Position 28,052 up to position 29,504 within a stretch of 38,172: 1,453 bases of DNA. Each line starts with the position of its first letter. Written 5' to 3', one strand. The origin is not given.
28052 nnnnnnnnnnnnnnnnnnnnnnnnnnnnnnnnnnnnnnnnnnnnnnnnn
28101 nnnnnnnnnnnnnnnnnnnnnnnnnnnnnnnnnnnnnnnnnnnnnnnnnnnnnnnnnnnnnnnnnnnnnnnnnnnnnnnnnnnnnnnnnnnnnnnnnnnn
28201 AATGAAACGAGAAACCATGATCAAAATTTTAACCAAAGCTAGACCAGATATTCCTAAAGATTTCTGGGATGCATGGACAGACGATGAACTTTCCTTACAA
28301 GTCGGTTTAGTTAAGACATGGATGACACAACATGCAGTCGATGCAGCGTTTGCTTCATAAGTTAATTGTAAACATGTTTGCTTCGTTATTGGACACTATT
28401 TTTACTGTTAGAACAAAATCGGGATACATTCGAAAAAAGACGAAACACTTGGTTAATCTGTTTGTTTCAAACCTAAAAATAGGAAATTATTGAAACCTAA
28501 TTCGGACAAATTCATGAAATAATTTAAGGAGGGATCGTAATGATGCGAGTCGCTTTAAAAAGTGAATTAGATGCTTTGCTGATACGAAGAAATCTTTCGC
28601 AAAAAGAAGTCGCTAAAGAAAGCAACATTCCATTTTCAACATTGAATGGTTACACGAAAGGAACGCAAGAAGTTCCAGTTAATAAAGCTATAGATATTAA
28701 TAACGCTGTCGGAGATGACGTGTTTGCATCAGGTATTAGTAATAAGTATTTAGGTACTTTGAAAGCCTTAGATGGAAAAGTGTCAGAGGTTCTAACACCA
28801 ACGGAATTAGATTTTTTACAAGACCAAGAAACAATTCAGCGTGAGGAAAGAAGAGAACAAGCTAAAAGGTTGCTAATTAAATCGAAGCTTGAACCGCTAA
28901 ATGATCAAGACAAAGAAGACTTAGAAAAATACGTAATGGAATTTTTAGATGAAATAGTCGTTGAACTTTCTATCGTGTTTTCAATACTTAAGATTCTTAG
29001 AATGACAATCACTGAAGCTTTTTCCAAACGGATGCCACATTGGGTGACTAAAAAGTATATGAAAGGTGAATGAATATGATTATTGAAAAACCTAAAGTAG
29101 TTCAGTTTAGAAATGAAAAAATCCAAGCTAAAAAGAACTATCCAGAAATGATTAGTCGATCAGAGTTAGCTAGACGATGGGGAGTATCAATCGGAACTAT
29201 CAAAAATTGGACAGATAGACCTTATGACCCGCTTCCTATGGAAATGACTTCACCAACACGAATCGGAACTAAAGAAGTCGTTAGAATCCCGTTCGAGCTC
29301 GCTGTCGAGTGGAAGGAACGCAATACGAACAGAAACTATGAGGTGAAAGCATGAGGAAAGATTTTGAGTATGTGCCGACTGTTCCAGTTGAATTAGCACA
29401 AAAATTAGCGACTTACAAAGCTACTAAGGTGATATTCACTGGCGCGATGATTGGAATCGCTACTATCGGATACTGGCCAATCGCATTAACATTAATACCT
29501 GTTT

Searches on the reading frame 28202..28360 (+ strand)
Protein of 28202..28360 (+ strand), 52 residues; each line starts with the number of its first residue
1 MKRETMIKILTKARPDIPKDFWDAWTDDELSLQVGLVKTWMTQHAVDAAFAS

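Call 54: search_protein_families(library=pfam, proteins=[window:28202-28360:+], max_evalue=0.1)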
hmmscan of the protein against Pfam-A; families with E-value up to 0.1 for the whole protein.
window:28202-28360:+ (52 aa): 0 families

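Call 57: search_protein_families(library=phrogs, proteins=[window:28202-28360:+], max_evalue=0.01)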
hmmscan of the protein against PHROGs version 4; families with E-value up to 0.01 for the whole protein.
window:28202-28360:+ (52 aa): 2 families
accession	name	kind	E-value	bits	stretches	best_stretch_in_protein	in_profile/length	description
phrog_16424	-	unknown function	7.3e-07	30.2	1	1-33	1-33/52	-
phrog_9785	-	unknown function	0.00089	20.1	1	1-45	1-42/48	-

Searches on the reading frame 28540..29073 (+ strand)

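Call 54: search_protein_families(library=pfam, proteins=[window:28540-29073:+], max_evalue=0.1)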
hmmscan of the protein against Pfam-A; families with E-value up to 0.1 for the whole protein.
window:28540-29073:+ (177 aa): 3 families
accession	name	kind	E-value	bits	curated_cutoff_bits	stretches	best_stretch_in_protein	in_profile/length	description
PF01381.28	HTH_3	-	2.2e-06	28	23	1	13-56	4-47/55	Helix-turn-helix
PF13443.12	HTH_26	-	0.0052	17.4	22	1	10-44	2-37/63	Cro/C1-type HTH DNA-binding domain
PF13744.12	HTH_37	-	0.076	13.3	27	0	3-43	16-56/80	Helix-turn-helix domain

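Call 57: search_protein_families(library=phrogs, proteins=[window:28540-29073:+], max_evalue=0.01)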
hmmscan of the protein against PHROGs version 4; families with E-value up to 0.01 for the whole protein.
window:28540-29073:+ (177 aa): 6 families
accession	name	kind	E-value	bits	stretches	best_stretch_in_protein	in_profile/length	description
phrog_1124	-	transcription regulation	3.8e-25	89.5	1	4-175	7-176/177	transcriptional regulator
phrog_3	-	transcription regulation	5.8e-07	30.6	1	1-145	84-254/430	transcriptional repressor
phrog_4583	-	transcription regulation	0.00036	21.5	1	5-45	10-50/81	transcriptional repressor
phrog_8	-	transcription regulation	0.00078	20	1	14-87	166-235/346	transcriptional regulator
phrog_296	-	integration and excision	0.0055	16.4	0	6-44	228-266/626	DNA transposition protein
phrog_2967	-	transcription regulation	0.0057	17.2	0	7-49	12-54/225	transcriptional regulator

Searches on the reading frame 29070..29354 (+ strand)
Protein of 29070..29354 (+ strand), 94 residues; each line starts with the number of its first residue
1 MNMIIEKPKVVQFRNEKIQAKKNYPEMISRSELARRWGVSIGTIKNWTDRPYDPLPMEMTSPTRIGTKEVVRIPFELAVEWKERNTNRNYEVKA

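Call 54: search_protein_families(library=pfam, proteins=[window:29070-29354:+], max_evalue=0.1)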
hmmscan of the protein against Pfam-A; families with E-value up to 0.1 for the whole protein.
window:29070-29354:+ (94 aa): 3 families
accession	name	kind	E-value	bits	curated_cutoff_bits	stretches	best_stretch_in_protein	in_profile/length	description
PF04218.19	CENP-B_N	-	0.00082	19.4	21.2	1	15-49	10-44/53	CENP-B N-terminal DNA-binding domain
PF13384.12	HTH_23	-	0.0025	18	24.6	1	16-50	6-40/50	Homeodomain-like domain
PF07022.19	Phage_CI_repr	-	0.04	14.7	22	1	29-54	14-39/65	Bacteriophage CI repressor helix-turn-helix domain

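Call 57: search_protein_families(library=phrogs, proteins=[window:29070-29354:+], max_evalue=0.01)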
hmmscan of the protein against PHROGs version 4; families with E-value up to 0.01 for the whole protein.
window:29070-29354:+ (94 aa): 7 families
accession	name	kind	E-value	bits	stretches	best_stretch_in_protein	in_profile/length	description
phrog_597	-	DNA, RNA and nucleotide metabolism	0.00016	22.7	1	12-53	97-137/200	DNA binding protein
phrog_66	-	integration and excision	0.0006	20.6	1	23-89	89-147/412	excisionase and transcriptional regulator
phrog_57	-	head and packaging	0.00065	20.6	1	21-52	6-37/199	terminase small subunit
phrog_668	-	DNA, RNA and nucleotide metabolism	0.002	18.9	1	16-91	52-119/181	HTH DNA binding protein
phrog_509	-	head and packaging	0.0028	18.2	1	14-50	8-44/238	terminase small subunit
phrog_4151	-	DNA, RNA and nucleotide metabolism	0.0029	18.4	1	15-50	8-43/154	DNA binding protein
phrog_2474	-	transcription regulation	0.0036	18.2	1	14-51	35-72/118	MerR-like transcriptional regulator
